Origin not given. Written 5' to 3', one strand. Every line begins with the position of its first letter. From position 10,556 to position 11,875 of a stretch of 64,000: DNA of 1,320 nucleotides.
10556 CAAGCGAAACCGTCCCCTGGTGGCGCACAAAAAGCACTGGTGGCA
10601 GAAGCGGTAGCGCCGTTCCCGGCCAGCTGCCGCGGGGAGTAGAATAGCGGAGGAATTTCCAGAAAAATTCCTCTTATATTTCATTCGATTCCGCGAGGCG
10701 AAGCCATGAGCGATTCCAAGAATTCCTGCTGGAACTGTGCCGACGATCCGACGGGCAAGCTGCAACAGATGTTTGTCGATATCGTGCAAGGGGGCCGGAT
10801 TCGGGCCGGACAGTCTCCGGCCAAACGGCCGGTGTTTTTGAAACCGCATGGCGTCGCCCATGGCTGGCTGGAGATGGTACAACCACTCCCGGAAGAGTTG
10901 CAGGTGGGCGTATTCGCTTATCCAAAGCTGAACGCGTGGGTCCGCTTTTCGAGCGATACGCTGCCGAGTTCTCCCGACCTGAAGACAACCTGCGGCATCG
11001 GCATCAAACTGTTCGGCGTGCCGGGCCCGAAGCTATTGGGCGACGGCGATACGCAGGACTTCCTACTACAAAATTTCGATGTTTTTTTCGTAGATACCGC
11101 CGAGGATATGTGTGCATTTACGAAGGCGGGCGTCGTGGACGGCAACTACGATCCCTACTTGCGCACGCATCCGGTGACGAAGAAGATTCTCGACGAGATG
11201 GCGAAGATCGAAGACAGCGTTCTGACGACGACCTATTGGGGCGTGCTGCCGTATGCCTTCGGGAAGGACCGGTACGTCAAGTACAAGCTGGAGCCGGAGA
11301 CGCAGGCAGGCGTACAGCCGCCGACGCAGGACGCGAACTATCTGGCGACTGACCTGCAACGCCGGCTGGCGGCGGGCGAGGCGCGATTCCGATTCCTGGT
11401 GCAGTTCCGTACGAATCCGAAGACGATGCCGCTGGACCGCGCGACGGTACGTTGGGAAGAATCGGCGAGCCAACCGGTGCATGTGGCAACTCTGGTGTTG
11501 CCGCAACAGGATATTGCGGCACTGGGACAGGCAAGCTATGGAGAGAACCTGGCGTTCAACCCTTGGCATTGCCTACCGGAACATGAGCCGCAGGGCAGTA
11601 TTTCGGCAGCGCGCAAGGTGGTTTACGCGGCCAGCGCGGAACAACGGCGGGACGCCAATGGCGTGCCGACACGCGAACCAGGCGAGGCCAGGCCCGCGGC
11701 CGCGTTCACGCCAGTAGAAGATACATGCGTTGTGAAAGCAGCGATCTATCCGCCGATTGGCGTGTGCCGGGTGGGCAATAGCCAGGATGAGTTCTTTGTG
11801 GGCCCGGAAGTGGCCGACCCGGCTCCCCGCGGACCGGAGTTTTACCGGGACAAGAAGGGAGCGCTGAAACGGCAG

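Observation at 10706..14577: Catalase-related haem domain fused to a LodA/GoxA-type CTQ quinoprotein oxidase, with its LodB-type flavoprotein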

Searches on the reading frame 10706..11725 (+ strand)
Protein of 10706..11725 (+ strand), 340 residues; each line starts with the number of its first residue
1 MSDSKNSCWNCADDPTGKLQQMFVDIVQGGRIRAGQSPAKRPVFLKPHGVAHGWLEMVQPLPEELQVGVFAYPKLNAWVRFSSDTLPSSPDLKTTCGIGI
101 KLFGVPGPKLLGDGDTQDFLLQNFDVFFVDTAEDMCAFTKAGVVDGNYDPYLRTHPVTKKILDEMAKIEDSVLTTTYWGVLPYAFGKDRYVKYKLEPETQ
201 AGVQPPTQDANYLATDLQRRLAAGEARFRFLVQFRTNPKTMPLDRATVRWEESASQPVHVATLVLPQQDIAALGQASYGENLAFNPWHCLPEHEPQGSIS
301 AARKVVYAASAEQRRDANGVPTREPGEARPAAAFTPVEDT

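Call 5: search_protein_families(library=pfam, proteins=[window:10706-11725:+], max_evalue=10)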
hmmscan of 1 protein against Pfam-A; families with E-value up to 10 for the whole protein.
window:10706-11725:+ (340 aa): 0 families

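Call 6: search_solved_structures(query=window:10706-11725:+, max_evalue=10, show_alignments=3)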
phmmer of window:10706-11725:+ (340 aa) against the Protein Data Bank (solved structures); distinct sequences matched with E-value up to 10: 1.
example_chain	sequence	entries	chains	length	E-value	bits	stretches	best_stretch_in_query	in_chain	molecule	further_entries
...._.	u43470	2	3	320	4.7e-06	29.5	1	109-315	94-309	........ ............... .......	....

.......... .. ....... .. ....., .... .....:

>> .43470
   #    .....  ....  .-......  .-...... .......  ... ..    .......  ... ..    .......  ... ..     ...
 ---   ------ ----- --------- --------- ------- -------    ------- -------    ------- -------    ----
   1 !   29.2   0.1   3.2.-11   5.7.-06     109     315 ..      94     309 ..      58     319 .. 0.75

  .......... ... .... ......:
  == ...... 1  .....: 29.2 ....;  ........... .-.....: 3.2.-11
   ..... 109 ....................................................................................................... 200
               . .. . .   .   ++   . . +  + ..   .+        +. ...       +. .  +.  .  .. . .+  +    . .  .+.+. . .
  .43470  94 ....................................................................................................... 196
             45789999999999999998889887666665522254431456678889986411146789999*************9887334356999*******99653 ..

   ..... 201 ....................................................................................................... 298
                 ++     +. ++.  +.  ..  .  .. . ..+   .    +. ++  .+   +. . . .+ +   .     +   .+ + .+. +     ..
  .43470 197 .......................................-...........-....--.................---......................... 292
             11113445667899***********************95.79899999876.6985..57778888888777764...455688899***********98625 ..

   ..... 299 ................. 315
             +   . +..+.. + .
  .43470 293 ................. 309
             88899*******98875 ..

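Call 15: find_homologous_proteins(query=window:10706-11725:+, max_evalue=0.001)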
Query window:10706-11725:+ (340 aa): 529 proteins with E <= 0.001 among 3732 candidates; the best 120 are listed.
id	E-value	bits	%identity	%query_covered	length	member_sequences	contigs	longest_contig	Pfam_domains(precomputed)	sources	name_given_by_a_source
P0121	6.1e-158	544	70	99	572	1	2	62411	PF17990.8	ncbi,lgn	-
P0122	4.7e-156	538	73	97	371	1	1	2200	-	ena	-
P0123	8.8e-155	533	71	98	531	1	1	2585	PF17990.8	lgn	-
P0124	9.3e-155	533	68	100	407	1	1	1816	PF17990.8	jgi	jgi:hypothetical protein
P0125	2.4e-143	496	71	89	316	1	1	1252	-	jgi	jgi:catalase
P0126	5.0e-141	488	68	94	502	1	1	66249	PF17990.8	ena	-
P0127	1.2e-136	474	68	90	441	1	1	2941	-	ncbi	-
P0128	1.5e-136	474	71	84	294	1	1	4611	-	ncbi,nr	ncbi:MAG TPA: catalase, partial [Chloroflexota bacterium]|nr:catalase [Chloroflexota bacterium]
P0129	4.1e-135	469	66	95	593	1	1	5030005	PF17990.8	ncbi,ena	-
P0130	1.3e-128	447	62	97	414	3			PF17990.8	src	-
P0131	1.9e-128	447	62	97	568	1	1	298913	PF17990.8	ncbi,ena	-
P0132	4.4e-128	446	60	98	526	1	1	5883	PF17990.8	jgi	jgi:hypothetical protein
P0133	1.5e-127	444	61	97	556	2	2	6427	PF17990.8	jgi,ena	-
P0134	4.6e-126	439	60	97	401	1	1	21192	-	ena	-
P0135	7.0e-126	438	62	94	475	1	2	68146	-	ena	-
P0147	4.8e-122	426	62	96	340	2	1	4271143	-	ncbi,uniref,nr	ncbi:hypothetical protein [Paraflavitalea pollutisoli]|uniref:hypothetical protein n=1 Tax=Paraflavi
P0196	6.2e-111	389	56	96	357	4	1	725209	-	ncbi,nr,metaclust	ncbi:hypothetical protein [Moorena sp. SIO3A5]|nr:hypothetical protein [Moorena sp. SIO3A5]|metaclus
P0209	8.1e-108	379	57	94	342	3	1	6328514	-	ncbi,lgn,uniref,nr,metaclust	ncbi:hypothetical protein [Rudanella lutea]|uniref:hypothetical protein n=1 Tax=Rudanella lutea TaxI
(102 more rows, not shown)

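Call 16: find_encoding_contigs(protein=P0147, flank=8000, max_places=2)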
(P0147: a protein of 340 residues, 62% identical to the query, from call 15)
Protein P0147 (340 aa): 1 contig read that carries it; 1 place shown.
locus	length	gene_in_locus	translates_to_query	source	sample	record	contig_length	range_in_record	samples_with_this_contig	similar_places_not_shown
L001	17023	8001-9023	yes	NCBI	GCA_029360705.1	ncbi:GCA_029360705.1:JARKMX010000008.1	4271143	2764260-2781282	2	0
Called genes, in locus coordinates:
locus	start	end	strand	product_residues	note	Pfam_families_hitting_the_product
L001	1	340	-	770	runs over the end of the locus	PF18961:DUF5703_N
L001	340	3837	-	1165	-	PF17132:Glyco_hydro_106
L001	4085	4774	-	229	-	PF00072:Response_reg, PF04397:LytTR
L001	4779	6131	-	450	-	PF00144:Beta-lactamase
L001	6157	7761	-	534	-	PF06580:His_kinase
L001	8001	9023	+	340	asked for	-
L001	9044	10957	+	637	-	PF17990:LodA_N, PF18417:LodA_C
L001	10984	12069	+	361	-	PF01494:FAD_binding_3, PF04820:Trp_halogenase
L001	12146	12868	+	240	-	-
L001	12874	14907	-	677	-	PF07944:Beta-AFase-like_GH127_cat, PF20736:Glyco_hydro127M, PF20737:Glyco_hydro127C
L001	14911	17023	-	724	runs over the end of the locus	PF21209:Bac_rhamnosid-like_N, PF17389:Bac_rhamnosid6H, PF22422:MGH1-like_GH (faint)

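Call 17: find_encoding_contigs(protein=P0209, flank=8000, max_places=2)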
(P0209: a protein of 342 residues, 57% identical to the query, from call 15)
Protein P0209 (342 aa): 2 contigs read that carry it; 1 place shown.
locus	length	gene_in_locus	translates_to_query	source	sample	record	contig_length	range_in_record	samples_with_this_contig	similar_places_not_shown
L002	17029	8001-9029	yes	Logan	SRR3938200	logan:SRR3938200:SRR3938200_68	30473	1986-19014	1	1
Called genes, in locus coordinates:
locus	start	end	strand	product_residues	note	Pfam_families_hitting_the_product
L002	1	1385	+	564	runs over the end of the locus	PF13231:PMT_2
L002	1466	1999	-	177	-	PF11138:DUF2911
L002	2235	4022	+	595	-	PF02771:Acyl-CoA_dh_N, PF02770:Acyl-CoA_dh_M, PF00441:Acyl-CoA_dh_1, PF08028:Acyl-CoA_dh_2 (weak), PF22924:ACOX_C_alpha1 (weak), PF12806:Acyl-CoA_dh_C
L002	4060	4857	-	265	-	PF23441:SDR, PF00106:adh_short, PF08659:KR, PF13561:adh_short_C2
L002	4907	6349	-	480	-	PF00067:p450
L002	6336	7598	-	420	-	PF00425:Chorismate_bind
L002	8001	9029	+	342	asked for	-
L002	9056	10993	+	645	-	PF17990:LodA_N, PF18417:LodA_C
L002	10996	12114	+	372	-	PF01266:DAO (faint), PF01494:FAD_binding_3, PF05834:Lycopene_cycl (faint), PF12831:FAD_oxidored (weak), PF04820:Trp_halogenase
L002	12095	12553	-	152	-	PF03061:4HBT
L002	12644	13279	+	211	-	PF00300:His_Phos_1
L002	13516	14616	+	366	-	PF06580:His_kinase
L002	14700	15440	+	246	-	PF00072:Response_reg, PF04397:LytTR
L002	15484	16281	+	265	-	PF11738:DUF3298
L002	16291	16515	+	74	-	PF09905:VF530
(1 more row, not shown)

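Call 18: find_encoding_contigs(protein=P0196, flank=8000, max_places=2)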
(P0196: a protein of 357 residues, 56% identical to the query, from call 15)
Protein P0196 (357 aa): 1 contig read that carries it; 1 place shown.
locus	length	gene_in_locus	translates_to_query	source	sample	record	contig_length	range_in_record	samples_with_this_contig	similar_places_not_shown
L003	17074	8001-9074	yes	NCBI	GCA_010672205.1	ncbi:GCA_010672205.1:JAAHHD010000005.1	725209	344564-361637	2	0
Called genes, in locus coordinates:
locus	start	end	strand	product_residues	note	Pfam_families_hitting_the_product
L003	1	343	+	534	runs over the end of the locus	PF13307:Helicase_C_2 (weak)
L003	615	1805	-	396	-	PF24827:AstE_AspA_cat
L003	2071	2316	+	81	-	PF03683:UPF0175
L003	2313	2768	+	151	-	PF11848:DUF3368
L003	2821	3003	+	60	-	-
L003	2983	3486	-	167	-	PF08645:PNK3P, PF13419:HAD_2 (faint)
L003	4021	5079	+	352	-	PF04230:PS_pyruv_trans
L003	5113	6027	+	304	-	-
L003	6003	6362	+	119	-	-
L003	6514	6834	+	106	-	-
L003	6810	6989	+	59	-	-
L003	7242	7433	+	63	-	-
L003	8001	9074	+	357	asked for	-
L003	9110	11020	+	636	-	PF17990:LodA_N, PF18417:LodA_C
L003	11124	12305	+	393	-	PF00890:FAD_binding_2 (faint), PF01266:DAO (weak), PF01494:FAD_binding_3, PF04820:Trp_halogenase, PF12831:FAD_oxidored, PF13738:Pyr_redox_3 (weak), PF01266:DAO (weak), PF04820:Trp_halogenase, +2 more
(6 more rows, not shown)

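Call 40: predict_structure(alignment_id=A1)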
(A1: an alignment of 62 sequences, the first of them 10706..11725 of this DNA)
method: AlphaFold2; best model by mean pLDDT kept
length: 340 residues; sequences in the alignment: 62
mean_pLDDT: 92.6   pTM: 0.90
mean pLDDT of the five models: 92.6, 92.5, 91.3, 91.2, 91.1
residues with pLDDT >= 90: 283; 70-90: 36; 50-70: 14; < 50: 7
segments of 3 or more residues with pLDDT < 50: 1-4, 338-340
pLDDT, mean of each block of 10 residues (from residue 1): 60 97 95 92 93 98 98 98 95 96 94 91 98 98 96 98 95 97 98 95 74 96 97 98 98 98 98 92 93 98 94 89 82 58
secondary structure, 60 per line:
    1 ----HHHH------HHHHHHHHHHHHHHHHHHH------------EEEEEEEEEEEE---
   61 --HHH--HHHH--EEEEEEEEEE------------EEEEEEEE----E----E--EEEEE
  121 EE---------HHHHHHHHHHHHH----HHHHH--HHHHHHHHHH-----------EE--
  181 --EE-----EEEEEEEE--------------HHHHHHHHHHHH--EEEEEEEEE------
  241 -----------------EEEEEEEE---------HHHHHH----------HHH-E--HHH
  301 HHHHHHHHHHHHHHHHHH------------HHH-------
elements in order: H5-8 H15-33 E46-57 H68-71 E74-83 E96-103 E116-122 H132-144 H149-153 H156-165 E190-197 H212-223 E226-234 E258-265 H275-280 H298-318

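Call 42: fold_search(model_id=the predicted structure, library=pdb)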
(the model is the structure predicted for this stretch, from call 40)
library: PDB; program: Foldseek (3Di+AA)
matches with E <= 10: 455; with E <= 0.001: 180
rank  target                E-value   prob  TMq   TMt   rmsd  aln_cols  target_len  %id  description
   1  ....                  5.5e-17  1.00  0.67  0.75   4.6       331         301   21  Crystal structure of a 33kDa catalase-related protein from Mycobacterium avium subsp. paratuberculosis. I2(1)2(1)2(1) cr (released 2009-08-18)
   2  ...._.                8.2e-17  1.00  0.66  0.73   4.7       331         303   21  Crystal structure of a 33kDa catalase-related protein from Mycobacterium avium subsp. paratuberculosis. P2(1)2(1)2(1)  (released 2009-08-18)
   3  4blc_A                3.9e-14  1.00  0.63  0.44   4.4       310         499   19  THE STRUCTURE OF ORTHORHOMBIC CRYSTALS OF BEEF LIVER CATALASE (released 1998-10-14)
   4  2j2m_A                4.3e-14  1.00  0.66  0.48   4.4       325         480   17  Crystal Structure Analysis of Catalase from Exiguobacterium oxidotolerans (released 2007-01-16)
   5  1f4j_C                5.8e-14  1.00  0.68  0.49   4.7       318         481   18  STRUCTURE OF TETRAGONAL CRYSTALS OF HUMAN ERYTHROCYTE CATALASE (released 2000-06-21)
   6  9t0m                  6.1e-14  1.00  0.68  0.50   5.1       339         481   17  Catalase cryoEM structure from Micrococcus luteus at 1.9 Angstrom resolution. (released 2025-11-12)
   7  1m7s_B                6.9e-14  1.00  0.68  0.49   6.8       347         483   19  Crystal Structure Analysis of Catalase CatF of Pseudomonas syringae (released 2002-08-28)
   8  6rjr_D                6.9e-14  1.00  0.63  0.44   5.2       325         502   18  Crystal structure of a Fungal Catalase at 1.9 Angstrom (released 2020-03-11)
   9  7p8w_A                9.2e-14  1.00  0.64  0.45   5.3       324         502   20  Human erythrocyte catalase cryoEM (released 2021-08-25)
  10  1m7s_A                1.1e-13  1.00  0.69  0.50   6.3       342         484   19  Crystal Structure Analysis of Catalase CatF of Pseudomonas syringae (released 2002-08-28)
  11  1dgb_D                1.1e-13  1.00  0.68  0.48   5.1       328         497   18  HUMAN ERYTHROCYTE CATALASE (released 2000-02-11)
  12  9t0l                  1.2e-13  1.00  0.67  0.49  10.0       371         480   16  Catalase CryoEM Structure from Rhizobium radiobacter at 1.7A resolution (released 2025-11-12)
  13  8sgv_D                1.2e-13  1.00  0.68  0.47   4.7       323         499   19  human liver mitochondrial Catalase (released 2024-02-21)
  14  1qqw_B                1.5e-13  1.00  0.62  0.44   5.4       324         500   18  CRYSTAL STRUCTURE OF HUMAN ERYTHROCYTE CATALASE (released 1999-06-14)
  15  6rjn_A                1.9e-13  1.00  0.64  0.45   6.6       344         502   16  Crystal structure of a Fungal Catalase at 2.3 Angstroms (released 2020-03-04)
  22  1u5u_A                3.7e-13  1.00  0.57  0.54   7.8       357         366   14  The structure of an Allene Oxide Synthase reveals a novel use for a catalase fold (released 2005-01-11)
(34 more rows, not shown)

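Call 43: search_protein_representatives(protein=window:10706-11725:+)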
Query: 340 residues. Proteins with E-value up to 0.001 (for the whole library): 3351; up to 1e-10: 2022; up to 1e-30: 409. The best 150 are listed.
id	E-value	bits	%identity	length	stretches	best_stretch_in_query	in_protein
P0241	3.0e-132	457.6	63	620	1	4-329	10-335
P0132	1.4e-128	445.6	61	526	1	6-339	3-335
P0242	1.0e-117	409.9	60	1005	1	9-333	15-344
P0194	1.6e-111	389.5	57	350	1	4-338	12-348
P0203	8.3e-110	383.9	57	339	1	8-330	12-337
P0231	5.1e-106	371.4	73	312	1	110-334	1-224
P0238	1.2e-104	366.9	57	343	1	10-329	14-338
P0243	1.2e-101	357.0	55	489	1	10-336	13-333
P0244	1.3e-101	356.9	53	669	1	7-327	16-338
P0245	1.7e-99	349.9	54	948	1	11-332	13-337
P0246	1.0e-93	331.0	58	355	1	61-337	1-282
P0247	1.1e-91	324.3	52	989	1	8-340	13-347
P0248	1.7e-89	317.1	57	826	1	70-336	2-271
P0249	8.4e-88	311.5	64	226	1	22-250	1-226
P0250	9.4e-88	311.3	51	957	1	22-328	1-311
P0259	6.6e-73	262.5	45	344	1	19-332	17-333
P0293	4.6e-50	187.4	41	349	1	34-327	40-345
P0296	1.0e-49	186.3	32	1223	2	19-310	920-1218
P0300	3.1e-49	184.7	38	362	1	17-325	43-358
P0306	2.5e-47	178.4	39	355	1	37-326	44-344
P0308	3.8e-47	177.8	40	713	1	34-325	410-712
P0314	5.1e-46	174.1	37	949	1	23-327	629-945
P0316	1.7e-45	172.4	40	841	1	39-328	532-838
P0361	1.2e-40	156.5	38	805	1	40-326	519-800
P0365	1.8e-40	155.9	38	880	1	38-325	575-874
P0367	2.0e-40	155.7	39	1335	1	41-323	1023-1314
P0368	2.0e-40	155.7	39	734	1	31-326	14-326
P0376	1.0e-39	153.4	36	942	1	17-325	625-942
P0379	1.7e-39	152.7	40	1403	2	170-328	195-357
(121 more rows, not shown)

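Call 44: search_protein_families(library=pfam, proteins=[P0296, P0308, P0314, P0316, P0361, P0365, P0367, P0376, P0379, P0368], max_evalue=0.0001)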
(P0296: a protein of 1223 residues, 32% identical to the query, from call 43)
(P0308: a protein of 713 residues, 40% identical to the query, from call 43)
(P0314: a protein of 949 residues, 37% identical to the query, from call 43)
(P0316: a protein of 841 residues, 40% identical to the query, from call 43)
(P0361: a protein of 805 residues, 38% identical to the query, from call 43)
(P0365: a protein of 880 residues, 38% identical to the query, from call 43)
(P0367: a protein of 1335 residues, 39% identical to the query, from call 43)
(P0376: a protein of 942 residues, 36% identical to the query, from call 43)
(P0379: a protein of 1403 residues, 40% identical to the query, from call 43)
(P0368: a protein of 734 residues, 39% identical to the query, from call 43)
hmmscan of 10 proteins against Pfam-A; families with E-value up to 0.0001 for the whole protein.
P0296 (1223 aa): 7 families
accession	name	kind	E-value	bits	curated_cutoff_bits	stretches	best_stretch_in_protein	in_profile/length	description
PF06741.18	LsmAD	-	6.9e-20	71.7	25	1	526-589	1-70/72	LsmAD domain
PF12796.13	Ank_2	-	2.8e-07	31.4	27.3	1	304-371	27-84/90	Ankyrin repeats (3 copies)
PF00199.24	Catalase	-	4.8e-07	29.7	25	0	666-720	54-110/383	Catalase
PF13637.12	Ank_4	-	1.6e-05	25.5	22.7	0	334-367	11-50/50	Ankyrin repeats (many copies)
PF13606.12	Ank_3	-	2.7e-05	24.6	22.3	0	346-372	1-27/30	Ankyrin repeat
PF13181.12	TPR_8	-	3.4e-05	24.1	25.7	0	217-245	1-29/34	Tetratricopeptide repeat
PF00023.36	Ank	-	4.4e-05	24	21.1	0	346-371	1-26/33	Ankyrin repeat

P0308 (713 aa): 2 families
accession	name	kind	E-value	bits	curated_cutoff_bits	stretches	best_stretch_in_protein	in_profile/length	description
PF00199.24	Catalase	-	2.4e-08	33.9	25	1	417-524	45-142/383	Catalase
PF20628.3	Dyp_perox_C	-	2.7e-05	24.5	20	0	149-293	35-138/166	Dyp-type peroxidase, C-terminal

P0314 (949 aa): 2 families
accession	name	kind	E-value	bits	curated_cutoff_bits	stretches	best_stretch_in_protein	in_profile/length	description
PF21419.2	RoxA-like_Cyt-c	-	2e-12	46.9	26.7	1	460-498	2-39/39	RoxA-like, cytochrome c-like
PF00034.26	Cytochrom_C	-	1.4e-06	30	21.3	0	334-352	2-20/90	Cytochrome c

P0316 (841 aa): 2 families
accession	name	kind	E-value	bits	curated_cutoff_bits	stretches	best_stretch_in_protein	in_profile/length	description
PF20628.3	Dyp_perox_C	-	1.4e-07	31.8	20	1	323-416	66-142/166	Dyp-type peroxidase, C-terminal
PF21105.3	DyP_N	-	5.6e-07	30.3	27.5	1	13-135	1-134/163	DyP dimeric alpha+beta barrel domain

P0361 (805 aa): 1 family
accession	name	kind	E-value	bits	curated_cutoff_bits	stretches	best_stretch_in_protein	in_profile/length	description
PF00199.24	Catalase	-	3.8e-06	26.7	25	1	518-625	43-143/383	Catalase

P0365 (880 aa): 1 family
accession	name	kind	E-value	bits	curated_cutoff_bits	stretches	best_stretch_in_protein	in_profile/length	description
PF20628.3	Dyp_perox_C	-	5.8e-05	23.3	20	0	252-392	35-136/166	Dyp-type peroxidase, C-terminal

P0367 (1335 aa): 0 families

P0376 (942 aa): 2 families
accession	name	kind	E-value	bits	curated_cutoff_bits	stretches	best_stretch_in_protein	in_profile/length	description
PF21419.2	RoxA-like_Cyt-c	-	6.4e-17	61.3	26.7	1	468-505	2-38/39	RoxA-like, cytochrome c-like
PF00034.26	Cytochrom_C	-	3e-06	28.9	21.3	0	341-357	1-17/90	Cytochrome c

P0379 (1403 aa): 2 families
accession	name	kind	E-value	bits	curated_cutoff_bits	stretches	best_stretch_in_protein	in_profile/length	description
PF01734.28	Patatin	-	2e-07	31.9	27.7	1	428-489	1-60/191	Patatin-like phospholipase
PF00199.24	Catalase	-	1.6e-05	24.7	25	1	36-144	45-144/383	Catalase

P0368 (734 aa): 0 families
